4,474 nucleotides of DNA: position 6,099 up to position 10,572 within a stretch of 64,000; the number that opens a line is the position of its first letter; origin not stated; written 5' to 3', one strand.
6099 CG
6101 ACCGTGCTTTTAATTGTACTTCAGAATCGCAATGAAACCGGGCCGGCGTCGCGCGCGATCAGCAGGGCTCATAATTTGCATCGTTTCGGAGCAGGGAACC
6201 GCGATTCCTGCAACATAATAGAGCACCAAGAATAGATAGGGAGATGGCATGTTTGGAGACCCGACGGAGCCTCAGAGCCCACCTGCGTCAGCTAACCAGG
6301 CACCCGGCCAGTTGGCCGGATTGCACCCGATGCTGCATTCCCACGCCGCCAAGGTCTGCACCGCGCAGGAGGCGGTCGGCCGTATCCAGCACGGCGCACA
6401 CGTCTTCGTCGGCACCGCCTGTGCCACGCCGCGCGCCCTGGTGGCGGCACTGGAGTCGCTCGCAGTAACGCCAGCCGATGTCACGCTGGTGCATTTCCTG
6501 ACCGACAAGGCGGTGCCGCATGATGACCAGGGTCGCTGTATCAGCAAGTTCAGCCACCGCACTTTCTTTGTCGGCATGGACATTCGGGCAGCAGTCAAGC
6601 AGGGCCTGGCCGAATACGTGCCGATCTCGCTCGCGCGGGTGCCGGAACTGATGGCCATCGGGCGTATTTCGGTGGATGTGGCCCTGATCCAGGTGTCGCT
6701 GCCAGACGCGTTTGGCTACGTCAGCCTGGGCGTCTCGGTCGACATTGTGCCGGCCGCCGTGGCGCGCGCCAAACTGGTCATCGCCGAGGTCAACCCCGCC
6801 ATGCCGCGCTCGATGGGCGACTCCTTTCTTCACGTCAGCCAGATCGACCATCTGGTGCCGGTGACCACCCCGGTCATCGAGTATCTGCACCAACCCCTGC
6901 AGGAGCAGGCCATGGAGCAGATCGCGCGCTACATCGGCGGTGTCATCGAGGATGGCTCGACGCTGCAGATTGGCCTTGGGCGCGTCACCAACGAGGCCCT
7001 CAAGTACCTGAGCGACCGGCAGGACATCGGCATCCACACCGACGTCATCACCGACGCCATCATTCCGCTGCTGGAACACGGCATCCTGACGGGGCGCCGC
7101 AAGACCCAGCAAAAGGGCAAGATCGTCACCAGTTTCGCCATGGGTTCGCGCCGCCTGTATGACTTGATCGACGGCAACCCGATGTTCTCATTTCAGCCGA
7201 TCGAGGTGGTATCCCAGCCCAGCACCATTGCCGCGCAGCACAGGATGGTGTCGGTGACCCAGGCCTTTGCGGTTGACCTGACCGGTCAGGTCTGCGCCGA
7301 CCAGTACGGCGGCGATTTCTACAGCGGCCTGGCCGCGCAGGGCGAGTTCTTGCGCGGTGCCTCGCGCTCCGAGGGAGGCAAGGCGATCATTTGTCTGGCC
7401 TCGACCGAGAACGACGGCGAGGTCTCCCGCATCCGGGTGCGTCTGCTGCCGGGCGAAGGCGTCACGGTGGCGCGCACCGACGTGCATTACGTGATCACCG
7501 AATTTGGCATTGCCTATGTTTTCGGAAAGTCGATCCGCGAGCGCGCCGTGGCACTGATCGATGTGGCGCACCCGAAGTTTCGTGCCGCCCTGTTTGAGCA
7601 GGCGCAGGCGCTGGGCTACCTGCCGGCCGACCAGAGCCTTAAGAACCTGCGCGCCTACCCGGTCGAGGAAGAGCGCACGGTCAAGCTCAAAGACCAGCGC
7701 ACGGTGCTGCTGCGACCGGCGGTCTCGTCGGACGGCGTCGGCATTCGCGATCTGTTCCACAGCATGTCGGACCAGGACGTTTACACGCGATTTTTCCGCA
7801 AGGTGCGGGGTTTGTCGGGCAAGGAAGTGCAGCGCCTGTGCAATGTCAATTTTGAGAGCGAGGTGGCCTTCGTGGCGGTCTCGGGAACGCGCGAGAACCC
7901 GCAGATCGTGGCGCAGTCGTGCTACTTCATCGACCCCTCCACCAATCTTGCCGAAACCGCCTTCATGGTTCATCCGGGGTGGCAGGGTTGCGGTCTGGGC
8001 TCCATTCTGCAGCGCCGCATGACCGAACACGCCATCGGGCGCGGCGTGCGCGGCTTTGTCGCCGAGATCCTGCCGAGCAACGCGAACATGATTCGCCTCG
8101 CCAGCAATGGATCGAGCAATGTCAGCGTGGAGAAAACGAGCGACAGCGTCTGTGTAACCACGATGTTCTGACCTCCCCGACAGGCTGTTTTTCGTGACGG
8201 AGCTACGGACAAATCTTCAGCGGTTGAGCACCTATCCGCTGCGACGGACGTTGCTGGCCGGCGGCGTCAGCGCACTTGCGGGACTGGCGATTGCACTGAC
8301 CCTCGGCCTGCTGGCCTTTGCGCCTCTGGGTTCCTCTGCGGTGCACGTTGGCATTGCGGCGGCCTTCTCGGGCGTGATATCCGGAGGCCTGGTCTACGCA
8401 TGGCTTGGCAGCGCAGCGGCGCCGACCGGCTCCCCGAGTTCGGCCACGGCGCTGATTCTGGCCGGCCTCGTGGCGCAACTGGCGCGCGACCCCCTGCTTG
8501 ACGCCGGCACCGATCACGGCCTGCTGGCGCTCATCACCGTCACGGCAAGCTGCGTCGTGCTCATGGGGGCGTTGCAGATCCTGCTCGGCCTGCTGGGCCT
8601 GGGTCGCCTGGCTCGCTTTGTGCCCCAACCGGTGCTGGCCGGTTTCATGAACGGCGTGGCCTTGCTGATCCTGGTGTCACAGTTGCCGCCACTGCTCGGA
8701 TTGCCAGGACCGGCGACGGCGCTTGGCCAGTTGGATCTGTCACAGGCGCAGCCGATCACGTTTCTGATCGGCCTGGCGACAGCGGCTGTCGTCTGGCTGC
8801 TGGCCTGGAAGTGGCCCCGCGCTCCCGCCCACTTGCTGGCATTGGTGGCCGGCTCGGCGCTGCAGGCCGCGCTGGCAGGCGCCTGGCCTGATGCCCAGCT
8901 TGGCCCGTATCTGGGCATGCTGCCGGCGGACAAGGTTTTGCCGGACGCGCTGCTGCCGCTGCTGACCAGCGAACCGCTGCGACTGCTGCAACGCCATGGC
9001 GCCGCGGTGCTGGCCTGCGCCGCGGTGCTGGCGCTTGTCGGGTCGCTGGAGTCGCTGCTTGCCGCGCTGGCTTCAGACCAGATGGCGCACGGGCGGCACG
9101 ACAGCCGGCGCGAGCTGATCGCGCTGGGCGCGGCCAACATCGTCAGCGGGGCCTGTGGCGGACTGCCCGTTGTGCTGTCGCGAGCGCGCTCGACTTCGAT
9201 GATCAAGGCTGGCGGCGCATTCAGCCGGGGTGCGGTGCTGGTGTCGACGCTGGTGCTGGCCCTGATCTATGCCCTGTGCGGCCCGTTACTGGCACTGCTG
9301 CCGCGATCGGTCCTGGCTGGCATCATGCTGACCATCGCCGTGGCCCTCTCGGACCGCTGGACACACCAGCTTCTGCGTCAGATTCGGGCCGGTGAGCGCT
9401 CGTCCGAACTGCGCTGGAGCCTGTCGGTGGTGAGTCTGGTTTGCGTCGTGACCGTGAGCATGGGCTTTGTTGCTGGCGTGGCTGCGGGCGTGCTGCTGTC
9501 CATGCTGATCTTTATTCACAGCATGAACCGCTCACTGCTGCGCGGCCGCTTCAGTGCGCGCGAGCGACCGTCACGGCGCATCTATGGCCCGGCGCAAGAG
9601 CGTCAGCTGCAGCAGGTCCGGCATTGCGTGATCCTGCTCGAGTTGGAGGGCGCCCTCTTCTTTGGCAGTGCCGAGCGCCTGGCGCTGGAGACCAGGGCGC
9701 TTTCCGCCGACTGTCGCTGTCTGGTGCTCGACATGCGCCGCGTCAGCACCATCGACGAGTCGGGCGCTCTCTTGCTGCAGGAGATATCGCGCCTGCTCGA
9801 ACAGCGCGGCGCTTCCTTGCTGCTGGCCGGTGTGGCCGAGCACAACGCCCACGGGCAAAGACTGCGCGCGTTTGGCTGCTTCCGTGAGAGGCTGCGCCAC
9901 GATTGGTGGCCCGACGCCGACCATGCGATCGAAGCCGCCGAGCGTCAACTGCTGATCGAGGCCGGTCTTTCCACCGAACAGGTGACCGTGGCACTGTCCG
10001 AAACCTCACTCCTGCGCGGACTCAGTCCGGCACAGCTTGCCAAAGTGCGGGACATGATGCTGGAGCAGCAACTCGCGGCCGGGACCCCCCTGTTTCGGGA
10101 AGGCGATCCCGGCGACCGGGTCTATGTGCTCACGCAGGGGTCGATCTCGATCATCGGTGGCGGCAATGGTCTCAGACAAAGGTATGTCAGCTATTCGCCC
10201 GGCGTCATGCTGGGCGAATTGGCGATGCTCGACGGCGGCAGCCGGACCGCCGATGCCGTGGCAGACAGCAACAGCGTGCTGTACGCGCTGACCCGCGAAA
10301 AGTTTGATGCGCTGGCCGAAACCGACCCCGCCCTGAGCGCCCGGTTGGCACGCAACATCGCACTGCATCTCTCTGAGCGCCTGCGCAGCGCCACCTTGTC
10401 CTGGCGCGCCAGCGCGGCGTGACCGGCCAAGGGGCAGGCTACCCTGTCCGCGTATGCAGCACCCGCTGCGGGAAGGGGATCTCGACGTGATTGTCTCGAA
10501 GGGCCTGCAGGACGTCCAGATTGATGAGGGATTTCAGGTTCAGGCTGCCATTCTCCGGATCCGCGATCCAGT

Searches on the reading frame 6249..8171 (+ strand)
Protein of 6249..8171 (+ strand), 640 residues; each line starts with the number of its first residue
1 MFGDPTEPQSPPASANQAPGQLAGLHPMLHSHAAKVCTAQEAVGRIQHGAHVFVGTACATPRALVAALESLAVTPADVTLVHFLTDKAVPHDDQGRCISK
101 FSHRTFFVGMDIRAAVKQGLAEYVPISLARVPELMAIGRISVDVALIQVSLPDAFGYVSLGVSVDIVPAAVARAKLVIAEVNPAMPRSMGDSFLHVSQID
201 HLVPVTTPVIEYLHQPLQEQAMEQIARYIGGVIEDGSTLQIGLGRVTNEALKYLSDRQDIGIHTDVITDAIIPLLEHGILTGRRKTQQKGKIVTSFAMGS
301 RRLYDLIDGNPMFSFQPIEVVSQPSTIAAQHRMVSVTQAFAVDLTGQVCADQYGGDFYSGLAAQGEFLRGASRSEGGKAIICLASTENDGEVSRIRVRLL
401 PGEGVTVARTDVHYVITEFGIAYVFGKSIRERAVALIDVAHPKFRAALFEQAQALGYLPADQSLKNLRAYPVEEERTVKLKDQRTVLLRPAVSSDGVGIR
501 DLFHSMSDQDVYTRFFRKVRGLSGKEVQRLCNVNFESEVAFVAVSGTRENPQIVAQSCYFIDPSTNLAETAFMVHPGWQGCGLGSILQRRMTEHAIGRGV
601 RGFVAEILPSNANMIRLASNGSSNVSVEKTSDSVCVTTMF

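Call 66: search_protein_families(library=pfam, proteins=[window:6249-8171:+], max_evalue=0.00001)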
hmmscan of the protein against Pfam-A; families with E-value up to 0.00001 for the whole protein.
window:6249-8171:+ (640 aa): 3 families
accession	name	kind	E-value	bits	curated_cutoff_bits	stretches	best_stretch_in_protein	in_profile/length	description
PF13336.12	AcetylCoA_hyd_C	-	1.1e-54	184.9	23.7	1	299-452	1-154/154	Acetyl-CoA hydrolase/transferase C-terminal domain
PF02550.21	AcetylCoA_hydro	-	7e-25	88.6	24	1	40-203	19-187/198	Acetyl-CoA hydrolase/transferase N-terminal domain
PF00583.31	Acetyltransf_1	-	3.2e-08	34.3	20.7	1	537-618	32-111/116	Acetyltransferase (GNAT) family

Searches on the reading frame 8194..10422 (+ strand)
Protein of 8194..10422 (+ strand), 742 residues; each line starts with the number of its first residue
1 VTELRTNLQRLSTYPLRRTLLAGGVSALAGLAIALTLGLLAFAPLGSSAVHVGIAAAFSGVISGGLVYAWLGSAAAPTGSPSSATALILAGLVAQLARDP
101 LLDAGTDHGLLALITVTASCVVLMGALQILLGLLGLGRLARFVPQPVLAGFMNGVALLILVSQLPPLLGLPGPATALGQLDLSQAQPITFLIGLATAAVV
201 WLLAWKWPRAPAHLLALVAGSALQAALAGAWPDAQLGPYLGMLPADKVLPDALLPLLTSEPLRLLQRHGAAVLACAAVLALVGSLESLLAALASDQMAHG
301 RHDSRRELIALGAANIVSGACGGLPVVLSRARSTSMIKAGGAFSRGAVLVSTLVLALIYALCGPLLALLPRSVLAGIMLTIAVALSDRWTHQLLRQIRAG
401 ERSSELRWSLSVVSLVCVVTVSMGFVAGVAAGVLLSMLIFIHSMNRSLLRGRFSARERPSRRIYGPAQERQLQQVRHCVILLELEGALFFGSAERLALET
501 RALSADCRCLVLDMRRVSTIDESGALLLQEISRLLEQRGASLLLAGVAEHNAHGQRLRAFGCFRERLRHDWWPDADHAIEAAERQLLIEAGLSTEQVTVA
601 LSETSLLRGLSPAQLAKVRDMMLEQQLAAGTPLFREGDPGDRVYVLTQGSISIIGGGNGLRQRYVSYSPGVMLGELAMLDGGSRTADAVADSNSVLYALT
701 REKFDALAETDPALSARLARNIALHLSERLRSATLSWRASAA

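Call 66: search_protein_families(library=pfam, proteins=[window:8194-10422:+], max_evalue=0.00001)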
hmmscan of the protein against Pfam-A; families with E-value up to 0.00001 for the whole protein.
window:8194-10422:+ (742 aa): 3 families
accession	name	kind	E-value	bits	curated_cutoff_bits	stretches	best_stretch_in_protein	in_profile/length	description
PF00916.26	Sulfate_transp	-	1.2e-40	139.9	23.2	1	33-388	11-360/380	Sulfate permease family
PF00027.35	cNMP_binding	-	3.5e-19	69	27.5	1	625-711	2-89/89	Cyclic nucleotide-binding domain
PF01740.26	STAS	-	4.6e-11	42.9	22.6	1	475-549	7-82/106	STAS domain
